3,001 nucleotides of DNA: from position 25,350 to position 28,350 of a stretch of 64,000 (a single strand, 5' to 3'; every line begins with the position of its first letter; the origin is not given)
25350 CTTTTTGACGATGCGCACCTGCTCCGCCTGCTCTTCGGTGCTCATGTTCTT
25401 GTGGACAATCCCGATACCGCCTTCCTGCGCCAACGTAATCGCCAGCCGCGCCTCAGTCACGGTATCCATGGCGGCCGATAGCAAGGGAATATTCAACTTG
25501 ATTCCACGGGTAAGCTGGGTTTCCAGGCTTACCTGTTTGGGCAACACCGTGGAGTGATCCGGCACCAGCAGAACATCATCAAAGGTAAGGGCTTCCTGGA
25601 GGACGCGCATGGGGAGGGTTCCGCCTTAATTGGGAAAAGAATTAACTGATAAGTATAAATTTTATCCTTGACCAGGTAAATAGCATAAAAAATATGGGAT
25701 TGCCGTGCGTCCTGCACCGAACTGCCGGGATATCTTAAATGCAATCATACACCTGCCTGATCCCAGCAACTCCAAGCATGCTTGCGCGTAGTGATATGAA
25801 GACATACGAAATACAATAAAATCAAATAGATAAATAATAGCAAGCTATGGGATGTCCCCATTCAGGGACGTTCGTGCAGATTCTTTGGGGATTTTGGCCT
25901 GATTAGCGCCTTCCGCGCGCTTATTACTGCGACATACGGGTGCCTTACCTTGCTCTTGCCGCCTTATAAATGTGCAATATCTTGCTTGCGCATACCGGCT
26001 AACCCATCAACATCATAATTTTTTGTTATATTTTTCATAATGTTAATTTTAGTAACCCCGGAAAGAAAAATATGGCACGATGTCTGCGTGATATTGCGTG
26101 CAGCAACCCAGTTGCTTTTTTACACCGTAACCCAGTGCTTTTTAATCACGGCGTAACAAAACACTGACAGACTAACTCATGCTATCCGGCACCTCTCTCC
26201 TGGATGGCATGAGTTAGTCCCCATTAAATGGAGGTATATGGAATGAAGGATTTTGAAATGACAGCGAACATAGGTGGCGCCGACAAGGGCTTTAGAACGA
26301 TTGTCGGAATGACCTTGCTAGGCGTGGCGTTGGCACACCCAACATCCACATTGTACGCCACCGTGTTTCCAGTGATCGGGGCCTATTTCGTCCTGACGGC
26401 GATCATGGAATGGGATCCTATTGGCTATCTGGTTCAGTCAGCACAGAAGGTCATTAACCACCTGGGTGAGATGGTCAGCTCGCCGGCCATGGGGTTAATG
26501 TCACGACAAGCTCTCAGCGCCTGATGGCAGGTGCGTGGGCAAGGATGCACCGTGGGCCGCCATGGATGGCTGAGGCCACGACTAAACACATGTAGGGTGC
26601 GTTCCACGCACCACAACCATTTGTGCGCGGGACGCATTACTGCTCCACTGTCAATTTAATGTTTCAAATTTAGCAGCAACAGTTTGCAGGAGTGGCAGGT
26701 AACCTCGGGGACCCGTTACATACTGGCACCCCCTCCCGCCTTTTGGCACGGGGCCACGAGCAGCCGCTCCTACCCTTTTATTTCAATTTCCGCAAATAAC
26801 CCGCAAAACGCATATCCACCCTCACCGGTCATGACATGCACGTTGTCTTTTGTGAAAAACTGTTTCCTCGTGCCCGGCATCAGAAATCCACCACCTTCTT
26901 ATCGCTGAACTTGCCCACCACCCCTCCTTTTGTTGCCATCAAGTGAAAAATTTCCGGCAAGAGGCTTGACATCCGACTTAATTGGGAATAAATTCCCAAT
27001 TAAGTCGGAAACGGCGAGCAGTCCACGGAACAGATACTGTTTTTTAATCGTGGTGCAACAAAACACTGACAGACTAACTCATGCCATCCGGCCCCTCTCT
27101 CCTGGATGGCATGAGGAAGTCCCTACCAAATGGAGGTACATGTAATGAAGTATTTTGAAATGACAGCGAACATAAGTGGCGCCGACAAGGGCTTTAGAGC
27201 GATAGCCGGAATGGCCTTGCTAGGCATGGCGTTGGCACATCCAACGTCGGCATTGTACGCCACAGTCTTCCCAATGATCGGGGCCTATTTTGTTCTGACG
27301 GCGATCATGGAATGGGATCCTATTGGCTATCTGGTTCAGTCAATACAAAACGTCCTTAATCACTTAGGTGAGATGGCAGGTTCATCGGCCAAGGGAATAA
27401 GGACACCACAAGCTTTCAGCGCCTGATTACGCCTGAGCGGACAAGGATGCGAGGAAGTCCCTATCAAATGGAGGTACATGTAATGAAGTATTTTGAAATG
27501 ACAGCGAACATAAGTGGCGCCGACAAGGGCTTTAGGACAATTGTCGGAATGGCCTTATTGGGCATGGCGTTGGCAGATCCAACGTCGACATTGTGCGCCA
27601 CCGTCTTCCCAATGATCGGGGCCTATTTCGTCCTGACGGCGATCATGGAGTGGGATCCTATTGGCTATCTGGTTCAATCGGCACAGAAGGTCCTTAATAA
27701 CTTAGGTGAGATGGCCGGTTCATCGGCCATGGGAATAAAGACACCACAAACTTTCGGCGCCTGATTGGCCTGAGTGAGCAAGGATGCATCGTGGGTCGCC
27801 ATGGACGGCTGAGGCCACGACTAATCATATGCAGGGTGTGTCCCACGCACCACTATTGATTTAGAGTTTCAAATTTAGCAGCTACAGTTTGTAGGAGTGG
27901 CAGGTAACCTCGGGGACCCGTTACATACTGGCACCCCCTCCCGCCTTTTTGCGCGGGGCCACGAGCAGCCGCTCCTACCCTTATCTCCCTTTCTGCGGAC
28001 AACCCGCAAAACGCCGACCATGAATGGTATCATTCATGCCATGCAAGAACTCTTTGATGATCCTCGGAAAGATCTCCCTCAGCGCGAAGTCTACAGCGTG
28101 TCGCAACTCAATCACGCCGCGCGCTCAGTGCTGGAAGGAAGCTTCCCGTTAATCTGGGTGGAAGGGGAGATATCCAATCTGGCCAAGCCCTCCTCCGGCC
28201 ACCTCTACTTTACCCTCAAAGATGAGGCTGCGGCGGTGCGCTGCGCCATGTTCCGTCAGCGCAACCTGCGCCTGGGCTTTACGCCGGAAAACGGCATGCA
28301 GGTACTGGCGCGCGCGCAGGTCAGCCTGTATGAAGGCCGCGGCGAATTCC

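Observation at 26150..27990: Tandem triplication of a DUF2892-like small membrane-protein gene with conserved structured leaders, built by duplication that captured the xseA 5' flank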

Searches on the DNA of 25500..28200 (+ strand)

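Call 6: search_rna_families(source=window, start=25500, end=28200, threshold=evalue, max_evalue=1, show_alignments=3)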
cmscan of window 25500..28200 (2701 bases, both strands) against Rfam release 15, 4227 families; matches with E-value up to 1: 1.
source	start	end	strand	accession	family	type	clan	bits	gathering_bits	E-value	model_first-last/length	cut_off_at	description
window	26972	27011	+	RF00934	mir-463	Gene; miRNA;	-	21.6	70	0.5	1-66/66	no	mir-463 microRNA precursor family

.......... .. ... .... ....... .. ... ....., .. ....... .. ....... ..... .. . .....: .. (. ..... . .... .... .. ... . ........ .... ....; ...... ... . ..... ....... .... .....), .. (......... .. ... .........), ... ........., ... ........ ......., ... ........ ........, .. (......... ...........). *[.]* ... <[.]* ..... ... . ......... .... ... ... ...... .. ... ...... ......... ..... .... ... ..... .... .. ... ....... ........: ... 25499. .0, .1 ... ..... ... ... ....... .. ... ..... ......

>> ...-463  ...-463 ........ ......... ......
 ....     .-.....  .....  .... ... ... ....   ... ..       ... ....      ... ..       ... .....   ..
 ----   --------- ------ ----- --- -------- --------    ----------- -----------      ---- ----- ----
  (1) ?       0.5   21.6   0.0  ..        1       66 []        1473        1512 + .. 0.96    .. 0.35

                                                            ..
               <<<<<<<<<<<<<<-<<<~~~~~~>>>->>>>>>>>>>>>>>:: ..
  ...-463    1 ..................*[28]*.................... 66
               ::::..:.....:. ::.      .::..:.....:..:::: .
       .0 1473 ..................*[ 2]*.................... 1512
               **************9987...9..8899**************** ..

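Call 62: search_rna_families(sources=[L020, L023, L022, L012, L016], threshold=evalue, max_evalue=1)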
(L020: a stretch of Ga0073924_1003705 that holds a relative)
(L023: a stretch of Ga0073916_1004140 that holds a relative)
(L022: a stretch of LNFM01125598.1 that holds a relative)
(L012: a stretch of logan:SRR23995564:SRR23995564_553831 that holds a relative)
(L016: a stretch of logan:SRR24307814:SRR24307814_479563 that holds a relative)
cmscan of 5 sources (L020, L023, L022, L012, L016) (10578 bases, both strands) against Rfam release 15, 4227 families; matches with E-value up to 1: 1.
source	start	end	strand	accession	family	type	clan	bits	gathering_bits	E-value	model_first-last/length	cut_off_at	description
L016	1908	1981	+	RF00029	Intron_gpII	Intron;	-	52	40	4.1e-08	1-77/77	no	Group II catalytic intron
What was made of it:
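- On Riboswitch / transcription attenuator (leader): No relevant Rfam hit at E <= 1 in the window region or in related loci (calls 6, 62).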

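Call 88: search_dna_similar(query=window:26100-28020:+, collection=plasmids, mode=distant, max_rows=10)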
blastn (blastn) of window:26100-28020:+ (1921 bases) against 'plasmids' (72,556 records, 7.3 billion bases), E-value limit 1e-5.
No match.
